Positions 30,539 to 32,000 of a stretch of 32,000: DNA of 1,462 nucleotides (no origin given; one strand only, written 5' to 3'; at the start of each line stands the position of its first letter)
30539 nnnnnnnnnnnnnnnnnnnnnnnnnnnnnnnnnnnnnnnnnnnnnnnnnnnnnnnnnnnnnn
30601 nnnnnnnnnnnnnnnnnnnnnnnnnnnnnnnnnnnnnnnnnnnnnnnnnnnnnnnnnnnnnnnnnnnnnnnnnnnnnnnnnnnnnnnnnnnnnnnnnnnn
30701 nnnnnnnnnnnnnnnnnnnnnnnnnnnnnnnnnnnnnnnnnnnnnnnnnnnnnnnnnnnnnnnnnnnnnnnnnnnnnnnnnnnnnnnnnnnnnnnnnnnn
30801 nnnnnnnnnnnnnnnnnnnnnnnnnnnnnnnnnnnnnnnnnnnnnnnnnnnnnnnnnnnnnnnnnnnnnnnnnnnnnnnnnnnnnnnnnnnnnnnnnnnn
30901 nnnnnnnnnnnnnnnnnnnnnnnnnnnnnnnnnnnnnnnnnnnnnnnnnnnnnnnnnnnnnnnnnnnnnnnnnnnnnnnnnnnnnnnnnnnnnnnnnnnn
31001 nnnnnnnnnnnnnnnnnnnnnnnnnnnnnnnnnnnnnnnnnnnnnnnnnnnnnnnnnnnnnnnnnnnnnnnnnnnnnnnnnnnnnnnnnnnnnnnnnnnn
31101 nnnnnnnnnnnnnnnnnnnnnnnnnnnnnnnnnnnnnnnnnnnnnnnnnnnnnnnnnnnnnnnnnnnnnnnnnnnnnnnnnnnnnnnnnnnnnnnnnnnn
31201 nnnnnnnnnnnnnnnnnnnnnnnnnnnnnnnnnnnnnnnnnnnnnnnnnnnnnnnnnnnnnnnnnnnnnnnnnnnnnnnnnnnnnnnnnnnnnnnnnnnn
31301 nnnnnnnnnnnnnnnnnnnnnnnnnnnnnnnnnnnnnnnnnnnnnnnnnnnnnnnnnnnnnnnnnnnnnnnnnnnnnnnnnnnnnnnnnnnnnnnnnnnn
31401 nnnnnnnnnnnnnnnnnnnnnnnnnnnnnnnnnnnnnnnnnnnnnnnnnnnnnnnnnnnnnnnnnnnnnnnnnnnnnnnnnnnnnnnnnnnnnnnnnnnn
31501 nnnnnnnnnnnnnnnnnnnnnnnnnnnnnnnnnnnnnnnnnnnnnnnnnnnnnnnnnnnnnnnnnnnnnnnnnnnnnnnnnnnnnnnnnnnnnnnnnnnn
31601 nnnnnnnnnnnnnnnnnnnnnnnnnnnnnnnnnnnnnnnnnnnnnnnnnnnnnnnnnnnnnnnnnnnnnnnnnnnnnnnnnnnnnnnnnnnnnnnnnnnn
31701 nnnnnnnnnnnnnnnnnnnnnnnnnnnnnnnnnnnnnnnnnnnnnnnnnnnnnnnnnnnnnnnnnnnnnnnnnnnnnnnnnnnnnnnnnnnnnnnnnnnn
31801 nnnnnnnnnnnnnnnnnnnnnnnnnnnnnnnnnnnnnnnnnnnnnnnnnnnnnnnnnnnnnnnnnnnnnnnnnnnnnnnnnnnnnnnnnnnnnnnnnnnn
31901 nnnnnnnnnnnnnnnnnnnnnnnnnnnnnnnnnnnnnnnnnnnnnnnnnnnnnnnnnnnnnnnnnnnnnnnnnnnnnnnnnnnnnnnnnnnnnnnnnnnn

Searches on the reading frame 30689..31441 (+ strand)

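Call 70: search_protein_families(library=pfam, proteins=[window:30689-31441:+], max_evalue=0.001)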
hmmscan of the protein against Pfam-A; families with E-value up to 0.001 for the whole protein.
window:30689-31441:+ (250 aa): 2 families
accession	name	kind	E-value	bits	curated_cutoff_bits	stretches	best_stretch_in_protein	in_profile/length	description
PF01887.21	SAM_HAT_N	-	1.6e-45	154.9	26.3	1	3-145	2-145/145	SAM hydroxide adenosyltransferase N-terminal domain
PF20257.3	SAM_HAT_C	-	3.3e-23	82.2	25.5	1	171-246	4-83/84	SAM hydroxide adenosyltransferase C-terminal domain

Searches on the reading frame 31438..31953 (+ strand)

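Call 70: search_protein_families(library=pfam, proteins=[window:31438-31953:+], max_evalue=0.001)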
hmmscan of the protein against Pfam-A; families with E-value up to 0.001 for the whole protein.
window:31438-31953:+ (171 aa): 1 family
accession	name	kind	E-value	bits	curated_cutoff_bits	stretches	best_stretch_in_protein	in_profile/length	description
PF01467.32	CTP_transf_like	-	1.4e-18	67.8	21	1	4-130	1-128/133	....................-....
